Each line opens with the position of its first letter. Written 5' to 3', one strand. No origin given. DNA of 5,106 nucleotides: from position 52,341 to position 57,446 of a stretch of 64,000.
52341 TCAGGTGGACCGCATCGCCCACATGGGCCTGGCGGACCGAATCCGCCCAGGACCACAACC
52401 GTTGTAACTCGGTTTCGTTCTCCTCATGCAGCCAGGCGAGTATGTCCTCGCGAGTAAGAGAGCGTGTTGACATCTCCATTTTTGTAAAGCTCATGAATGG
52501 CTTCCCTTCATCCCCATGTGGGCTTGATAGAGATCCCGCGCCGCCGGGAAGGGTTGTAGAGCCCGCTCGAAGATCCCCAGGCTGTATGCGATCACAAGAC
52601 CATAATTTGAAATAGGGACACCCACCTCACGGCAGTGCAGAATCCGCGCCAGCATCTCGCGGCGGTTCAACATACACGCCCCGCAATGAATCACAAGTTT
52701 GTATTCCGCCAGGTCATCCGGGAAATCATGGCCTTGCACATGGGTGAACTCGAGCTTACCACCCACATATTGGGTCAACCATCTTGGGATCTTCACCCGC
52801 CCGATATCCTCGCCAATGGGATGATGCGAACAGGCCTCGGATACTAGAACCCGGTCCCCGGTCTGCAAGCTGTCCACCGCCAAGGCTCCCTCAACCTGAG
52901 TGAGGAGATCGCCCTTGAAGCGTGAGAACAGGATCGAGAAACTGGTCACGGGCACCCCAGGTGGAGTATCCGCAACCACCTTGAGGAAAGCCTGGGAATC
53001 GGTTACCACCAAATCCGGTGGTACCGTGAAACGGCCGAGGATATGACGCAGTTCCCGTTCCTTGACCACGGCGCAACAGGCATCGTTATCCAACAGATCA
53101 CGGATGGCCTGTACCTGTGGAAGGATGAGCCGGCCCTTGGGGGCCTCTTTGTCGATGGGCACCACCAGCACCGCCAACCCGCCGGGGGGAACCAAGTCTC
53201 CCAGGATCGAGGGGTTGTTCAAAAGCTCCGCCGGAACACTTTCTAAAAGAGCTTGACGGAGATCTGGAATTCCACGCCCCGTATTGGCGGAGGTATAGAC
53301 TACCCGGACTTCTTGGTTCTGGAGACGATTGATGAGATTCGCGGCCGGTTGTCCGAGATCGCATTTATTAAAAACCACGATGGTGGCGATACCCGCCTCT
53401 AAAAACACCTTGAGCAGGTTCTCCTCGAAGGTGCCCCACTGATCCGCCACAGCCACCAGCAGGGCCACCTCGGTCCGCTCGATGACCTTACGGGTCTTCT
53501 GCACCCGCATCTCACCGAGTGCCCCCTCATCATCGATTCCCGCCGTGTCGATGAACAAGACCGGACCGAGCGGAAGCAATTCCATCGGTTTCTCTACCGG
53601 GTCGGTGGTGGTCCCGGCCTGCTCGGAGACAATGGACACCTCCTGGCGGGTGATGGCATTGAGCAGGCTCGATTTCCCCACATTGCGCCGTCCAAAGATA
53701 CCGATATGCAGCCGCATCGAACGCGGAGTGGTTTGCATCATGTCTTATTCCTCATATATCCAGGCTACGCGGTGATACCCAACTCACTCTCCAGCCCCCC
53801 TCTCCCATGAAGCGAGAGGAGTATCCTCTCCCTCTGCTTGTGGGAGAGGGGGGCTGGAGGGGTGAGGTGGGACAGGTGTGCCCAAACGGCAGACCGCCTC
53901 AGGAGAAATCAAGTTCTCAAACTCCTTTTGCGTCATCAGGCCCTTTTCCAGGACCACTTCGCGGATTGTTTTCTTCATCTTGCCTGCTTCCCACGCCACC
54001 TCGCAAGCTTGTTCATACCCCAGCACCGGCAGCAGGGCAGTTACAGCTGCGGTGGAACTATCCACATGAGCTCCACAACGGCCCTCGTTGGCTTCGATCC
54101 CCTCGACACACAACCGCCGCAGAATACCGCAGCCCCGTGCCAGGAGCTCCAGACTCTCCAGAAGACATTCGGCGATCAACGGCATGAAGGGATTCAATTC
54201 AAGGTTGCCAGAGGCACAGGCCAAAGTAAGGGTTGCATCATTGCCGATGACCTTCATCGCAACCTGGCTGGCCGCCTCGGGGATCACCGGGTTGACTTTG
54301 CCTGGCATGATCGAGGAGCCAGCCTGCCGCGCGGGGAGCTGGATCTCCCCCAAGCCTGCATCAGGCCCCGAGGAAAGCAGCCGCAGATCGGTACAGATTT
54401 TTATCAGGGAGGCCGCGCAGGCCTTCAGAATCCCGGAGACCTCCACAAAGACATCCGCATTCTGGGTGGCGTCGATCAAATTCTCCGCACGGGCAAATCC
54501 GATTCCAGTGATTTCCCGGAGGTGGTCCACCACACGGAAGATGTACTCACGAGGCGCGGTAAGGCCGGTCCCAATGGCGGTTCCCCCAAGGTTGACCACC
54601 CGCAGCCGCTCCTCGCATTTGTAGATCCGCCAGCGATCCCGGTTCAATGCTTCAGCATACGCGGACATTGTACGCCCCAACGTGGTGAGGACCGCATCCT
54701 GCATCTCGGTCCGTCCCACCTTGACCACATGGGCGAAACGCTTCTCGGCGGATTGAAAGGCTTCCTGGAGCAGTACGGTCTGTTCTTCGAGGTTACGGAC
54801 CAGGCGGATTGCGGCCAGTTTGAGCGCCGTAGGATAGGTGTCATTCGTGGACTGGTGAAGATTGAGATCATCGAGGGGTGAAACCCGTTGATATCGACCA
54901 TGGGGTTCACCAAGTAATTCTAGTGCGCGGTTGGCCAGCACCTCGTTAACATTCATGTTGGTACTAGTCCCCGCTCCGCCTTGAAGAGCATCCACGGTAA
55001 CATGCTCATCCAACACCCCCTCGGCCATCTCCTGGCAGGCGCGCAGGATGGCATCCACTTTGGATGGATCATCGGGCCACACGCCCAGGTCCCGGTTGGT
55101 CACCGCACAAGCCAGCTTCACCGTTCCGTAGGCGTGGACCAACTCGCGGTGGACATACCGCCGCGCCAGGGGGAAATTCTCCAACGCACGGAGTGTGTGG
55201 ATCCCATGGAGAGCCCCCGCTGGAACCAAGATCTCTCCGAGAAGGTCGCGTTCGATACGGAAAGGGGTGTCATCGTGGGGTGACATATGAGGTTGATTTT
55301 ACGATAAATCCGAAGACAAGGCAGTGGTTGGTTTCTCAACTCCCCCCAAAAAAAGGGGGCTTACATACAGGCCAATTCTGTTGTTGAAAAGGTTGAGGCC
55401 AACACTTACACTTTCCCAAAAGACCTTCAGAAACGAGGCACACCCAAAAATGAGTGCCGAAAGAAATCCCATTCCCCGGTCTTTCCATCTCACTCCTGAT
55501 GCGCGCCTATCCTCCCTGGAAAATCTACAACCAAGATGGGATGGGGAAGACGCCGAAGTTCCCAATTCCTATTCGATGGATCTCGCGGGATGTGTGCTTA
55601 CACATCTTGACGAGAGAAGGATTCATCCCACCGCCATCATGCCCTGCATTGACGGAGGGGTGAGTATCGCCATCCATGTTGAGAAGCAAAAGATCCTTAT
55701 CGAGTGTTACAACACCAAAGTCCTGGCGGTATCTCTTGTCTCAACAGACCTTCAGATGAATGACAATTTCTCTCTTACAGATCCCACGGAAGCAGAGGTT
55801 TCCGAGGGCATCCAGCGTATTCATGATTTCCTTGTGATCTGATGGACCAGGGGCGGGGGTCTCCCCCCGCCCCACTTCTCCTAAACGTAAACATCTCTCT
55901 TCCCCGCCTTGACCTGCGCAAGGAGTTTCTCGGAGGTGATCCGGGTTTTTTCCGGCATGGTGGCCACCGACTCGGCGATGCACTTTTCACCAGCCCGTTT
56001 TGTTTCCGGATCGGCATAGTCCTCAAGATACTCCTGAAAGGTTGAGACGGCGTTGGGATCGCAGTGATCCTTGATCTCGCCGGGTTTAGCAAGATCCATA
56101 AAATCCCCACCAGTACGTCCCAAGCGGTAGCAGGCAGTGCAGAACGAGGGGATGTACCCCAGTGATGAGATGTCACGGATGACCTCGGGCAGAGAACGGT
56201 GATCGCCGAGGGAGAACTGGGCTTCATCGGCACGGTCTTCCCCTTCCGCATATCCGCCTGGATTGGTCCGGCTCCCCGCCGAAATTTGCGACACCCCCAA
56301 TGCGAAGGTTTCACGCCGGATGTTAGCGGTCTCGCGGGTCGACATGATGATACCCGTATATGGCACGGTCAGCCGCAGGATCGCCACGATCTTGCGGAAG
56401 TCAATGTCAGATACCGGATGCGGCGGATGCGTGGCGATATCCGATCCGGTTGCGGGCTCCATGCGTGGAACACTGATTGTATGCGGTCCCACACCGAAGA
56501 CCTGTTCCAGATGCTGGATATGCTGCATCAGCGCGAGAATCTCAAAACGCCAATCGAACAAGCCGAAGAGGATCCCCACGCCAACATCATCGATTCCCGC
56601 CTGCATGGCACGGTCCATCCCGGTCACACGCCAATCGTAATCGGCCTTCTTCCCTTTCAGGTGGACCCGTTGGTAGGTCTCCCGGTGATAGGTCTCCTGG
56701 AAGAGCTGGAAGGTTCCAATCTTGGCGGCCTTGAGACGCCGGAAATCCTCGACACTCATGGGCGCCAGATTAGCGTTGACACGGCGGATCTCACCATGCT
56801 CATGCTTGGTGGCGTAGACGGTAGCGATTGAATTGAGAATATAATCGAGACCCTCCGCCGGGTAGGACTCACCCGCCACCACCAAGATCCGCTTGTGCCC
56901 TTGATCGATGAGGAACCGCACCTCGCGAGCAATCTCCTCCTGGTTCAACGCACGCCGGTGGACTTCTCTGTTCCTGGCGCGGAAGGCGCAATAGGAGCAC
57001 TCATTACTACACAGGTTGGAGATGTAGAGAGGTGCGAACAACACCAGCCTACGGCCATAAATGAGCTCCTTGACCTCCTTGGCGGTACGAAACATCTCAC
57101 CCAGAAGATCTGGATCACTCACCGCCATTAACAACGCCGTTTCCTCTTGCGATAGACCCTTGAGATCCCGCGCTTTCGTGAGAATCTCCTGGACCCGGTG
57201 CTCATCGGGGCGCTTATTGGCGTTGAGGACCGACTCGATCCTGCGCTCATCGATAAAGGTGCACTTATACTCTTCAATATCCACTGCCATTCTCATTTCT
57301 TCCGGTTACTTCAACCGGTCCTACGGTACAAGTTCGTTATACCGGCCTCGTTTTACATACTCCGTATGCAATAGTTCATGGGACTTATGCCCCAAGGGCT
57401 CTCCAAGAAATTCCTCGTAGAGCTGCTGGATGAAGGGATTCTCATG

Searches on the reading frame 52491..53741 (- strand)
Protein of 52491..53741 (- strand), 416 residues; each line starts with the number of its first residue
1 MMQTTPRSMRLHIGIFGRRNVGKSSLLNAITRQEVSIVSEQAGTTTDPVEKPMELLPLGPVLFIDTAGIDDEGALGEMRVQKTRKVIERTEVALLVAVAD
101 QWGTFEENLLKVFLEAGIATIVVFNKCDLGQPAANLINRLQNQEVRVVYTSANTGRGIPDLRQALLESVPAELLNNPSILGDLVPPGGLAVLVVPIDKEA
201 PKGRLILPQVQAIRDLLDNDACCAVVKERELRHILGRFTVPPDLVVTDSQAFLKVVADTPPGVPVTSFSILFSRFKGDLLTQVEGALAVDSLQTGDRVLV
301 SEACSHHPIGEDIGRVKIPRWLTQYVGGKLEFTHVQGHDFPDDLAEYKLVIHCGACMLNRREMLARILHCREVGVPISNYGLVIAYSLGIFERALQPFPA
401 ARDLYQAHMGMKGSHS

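Call 35: search_protein_families(library=pfam, proteins=[window:52491-53741:-], max_evalue=0.00001)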
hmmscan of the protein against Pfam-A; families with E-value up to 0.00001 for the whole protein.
window:52491-53741:- (416 aa): 5 families
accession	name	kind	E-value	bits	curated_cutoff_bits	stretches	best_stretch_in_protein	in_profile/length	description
PF18133.7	HydF_tetramer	-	8.3e-46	155.1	22.6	1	282-397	3-118/118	Hydrogen maturase F tetramerization domain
PF18128.7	HydF_dimer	-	7.9e-37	125.8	23.4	1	179-277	1-99/99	Hydrogen maturase F dimerization domain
PF01926.29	MMR_HSR1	-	6.6e-21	75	21.9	1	12-126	1-113/113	50S ribosome-binding GTPase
PF03193.22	RsgA_GTPase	-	5.1e-09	36.6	30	0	107-167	43-106/174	RsgA GTPase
PF02421.24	FeoB_N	-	1.2e-08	35.1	27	1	12-164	2-155/156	Ferrous iron transport protein B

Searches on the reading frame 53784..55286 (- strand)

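Call 35: search_protein_families(library=pfam, proteins=[window:53784-55286:-], max_evalue=0.00001)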
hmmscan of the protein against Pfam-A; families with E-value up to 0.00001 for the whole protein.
window:53784-55286:- (500 aa): 2 families
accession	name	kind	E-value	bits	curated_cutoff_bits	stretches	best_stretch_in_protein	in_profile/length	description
PF00206.25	Lyase_1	-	2.2e-80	270.8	27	1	17-348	1-312/312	Lyase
PF10415.14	FumaraseC_C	-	9.5e-17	61.6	32.5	1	415-465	2-52/54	Fumarase C C-terminus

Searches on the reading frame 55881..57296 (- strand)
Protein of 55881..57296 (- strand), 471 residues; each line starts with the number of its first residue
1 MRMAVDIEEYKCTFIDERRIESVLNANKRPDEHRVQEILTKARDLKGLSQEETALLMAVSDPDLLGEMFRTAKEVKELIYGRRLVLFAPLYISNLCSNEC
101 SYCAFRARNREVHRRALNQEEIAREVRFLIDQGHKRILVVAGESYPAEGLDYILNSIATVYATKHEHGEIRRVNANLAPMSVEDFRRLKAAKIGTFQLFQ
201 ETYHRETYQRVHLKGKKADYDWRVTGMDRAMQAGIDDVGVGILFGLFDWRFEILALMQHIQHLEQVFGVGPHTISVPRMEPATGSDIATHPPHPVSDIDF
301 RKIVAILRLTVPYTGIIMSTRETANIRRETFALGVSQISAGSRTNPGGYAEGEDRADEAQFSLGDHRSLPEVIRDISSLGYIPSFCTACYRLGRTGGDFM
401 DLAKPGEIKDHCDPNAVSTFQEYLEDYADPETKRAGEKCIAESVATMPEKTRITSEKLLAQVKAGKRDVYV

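Call 35: search_protein_families(library=pfam, proteins=[window:55881-57296:-], max_evalue=0.00001)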
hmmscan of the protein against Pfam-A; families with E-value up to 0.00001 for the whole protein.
window:55881-57296:- (471 aa): 2 families
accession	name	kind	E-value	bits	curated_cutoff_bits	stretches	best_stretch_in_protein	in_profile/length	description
PF06968.18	BATS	-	2.2e-18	66.6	22.2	1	275-381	1-87/88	Biotin and Thiamin Synthesis associated domain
PF04055.27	Radical_SAM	-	1.9e-17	64.4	29.5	1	91-245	2-151/166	Radical SAM superfamily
